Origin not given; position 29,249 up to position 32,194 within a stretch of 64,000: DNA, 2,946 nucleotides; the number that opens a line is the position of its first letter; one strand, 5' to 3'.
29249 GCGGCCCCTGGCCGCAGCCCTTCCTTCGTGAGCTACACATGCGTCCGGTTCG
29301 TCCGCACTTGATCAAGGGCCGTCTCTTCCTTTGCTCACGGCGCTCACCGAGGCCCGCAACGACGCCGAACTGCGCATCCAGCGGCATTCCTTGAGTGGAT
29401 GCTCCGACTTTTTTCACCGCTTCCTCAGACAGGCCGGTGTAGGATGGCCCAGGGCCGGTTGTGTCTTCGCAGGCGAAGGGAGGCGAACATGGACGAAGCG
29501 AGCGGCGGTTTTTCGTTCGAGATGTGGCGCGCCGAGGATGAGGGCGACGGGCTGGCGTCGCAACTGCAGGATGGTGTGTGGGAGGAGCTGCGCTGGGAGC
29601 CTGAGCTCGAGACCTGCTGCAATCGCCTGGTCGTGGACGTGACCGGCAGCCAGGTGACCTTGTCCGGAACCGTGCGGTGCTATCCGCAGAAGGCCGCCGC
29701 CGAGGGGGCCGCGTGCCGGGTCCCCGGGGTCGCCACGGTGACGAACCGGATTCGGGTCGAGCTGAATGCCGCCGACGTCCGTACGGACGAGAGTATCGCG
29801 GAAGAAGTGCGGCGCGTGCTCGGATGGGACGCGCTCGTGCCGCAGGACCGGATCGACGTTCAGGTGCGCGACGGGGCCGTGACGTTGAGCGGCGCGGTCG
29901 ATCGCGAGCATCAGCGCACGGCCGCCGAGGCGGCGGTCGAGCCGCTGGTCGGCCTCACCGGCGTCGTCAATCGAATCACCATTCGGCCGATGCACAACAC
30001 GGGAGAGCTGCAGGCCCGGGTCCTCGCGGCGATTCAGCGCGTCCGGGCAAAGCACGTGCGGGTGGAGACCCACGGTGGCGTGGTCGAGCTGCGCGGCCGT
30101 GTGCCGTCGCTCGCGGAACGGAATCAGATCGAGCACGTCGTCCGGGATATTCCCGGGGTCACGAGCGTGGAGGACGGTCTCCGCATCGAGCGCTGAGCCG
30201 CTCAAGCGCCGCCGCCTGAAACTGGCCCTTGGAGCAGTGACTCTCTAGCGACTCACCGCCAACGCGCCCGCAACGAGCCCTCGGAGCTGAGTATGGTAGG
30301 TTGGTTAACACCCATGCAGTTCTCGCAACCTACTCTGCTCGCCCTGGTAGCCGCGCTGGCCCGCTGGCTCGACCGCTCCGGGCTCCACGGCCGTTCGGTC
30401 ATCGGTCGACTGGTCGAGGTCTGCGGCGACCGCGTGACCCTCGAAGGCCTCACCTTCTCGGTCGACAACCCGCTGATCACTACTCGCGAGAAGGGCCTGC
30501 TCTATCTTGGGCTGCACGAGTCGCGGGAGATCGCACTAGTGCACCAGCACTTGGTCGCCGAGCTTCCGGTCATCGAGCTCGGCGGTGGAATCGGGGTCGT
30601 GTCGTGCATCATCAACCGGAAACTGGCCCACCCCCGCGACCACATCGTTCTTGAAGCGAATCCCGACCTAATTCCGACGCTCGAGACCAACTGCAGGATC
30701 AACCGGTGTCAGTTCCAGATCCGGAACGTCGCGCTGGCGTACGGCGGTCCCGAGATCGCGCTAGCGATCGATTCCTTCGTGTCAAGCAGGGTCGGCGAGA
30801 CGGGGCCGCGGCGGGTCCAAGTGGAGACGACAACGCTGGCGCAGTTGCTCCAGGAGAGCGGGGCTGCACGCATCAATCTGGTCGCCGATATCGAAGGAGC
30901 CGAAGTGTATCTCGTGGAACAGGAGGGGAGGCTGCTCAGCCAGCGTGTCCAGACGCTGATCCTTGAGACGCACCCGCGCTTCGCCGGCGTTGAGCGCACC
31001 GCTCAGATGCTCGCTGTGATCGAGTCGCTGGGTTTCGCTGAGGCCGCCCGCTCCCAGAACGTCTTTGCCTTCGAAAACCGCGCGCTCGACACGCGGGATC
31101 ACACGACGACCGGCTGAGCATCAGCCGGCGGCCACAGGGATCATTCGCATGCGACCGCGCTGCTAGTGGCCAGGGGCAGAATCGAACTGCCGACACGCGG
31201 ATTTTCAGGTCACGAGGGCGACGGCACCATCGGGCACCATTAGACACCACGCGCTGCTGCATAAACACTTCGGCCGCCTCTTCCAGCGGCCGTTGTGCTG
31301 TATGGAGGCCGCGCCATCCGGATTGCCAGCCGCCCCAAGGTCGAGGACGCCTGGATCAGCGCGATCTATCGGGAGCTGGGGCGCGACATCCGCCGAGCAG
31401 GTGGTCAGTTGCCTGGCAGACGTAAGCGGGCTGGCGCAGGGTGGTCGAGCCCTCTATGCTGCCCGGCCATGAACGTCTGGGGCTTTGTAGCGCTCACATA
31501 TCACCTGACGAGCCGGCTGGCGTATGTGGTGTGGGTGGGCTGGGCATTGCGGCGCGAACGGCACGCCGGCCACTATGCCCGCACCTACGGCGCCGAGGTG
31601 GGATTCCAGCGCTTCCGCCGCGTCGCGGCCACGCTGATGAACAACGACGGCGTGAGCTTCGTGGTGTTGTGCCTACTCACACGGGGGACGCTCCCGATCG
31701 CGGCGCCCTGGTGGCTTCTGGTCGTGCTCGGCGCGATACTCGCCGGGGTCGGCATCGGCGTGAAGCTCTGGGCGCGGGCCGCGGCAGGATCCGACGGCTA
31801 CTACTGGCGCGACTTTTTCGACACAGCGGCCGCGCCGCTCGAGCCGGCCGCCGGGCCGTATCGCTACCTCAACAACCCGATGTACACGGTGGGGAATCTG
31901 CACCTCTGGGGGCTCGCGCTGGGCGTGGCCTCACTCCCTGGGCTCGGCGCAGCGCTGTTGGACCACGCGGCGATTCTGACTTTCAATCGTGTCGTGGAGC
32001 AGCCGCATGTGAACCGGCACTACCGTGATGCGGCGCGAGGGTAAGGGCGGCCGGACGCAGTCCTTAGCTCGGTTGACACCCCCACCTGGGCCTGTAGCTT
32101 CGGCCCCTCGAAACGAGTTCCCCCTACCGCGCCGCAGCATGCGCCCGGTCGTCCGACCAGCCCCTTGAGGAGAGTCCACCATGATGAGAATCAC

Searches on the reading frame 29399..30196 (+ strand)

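Call 81: search_protein_families(library=pfam, proteins=[window:29399-30196:+], max_evalue=0.001)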
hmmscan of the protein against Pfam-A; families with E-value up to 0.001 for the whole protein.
window:29399-30196:+ (265 aa): 2 families
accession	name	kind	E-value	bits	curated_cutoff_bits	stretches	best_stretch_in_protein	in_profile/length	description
PF04972.22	BON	-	8e-42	141.8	27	3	129-197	1-69/69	BON domain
PF21937.1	Yop-YscD_ppl_2nd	-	6.7e-08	32.6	27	0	225-262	27-65/67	YscD/CdsD-like Bon-like domain 2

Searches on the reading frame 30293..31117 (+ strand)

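Call 81: search_protein_families(library=pfam, proteins=[window:30293-31117:+], max_evalue=0.001)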
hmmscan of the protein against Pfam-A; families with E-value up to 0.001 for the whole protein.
window:30293-31117:+ (274 aa): 2 families
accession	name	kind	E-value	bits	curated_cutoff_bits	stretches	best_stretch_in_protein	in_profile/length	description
PF05050.19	Methyltransf_21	-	7.8e-07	29.8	22.7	1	118-248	25-171/173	Methyltransferase FkbM domain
PF10294.15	Methyltransf_16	-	0.00089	19.5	21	0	83-149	40-106/174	Lysine methyltransferase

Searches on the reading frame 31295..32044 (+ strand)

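Call 81: search_protein_families(library=pfam, proteins=[window:31295-32044:+], max_evalue=0.001)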
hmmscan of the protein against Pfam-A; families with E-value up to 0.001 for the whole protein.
window:31295-32044:+ (249 aa): 1 family
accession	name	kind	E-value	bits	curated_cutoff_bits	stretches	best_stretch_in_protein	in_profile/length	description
PF04191.18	PEMT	-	4.3e-20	72.5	25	1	143-245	3-104/105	Phospholipid methyltransferase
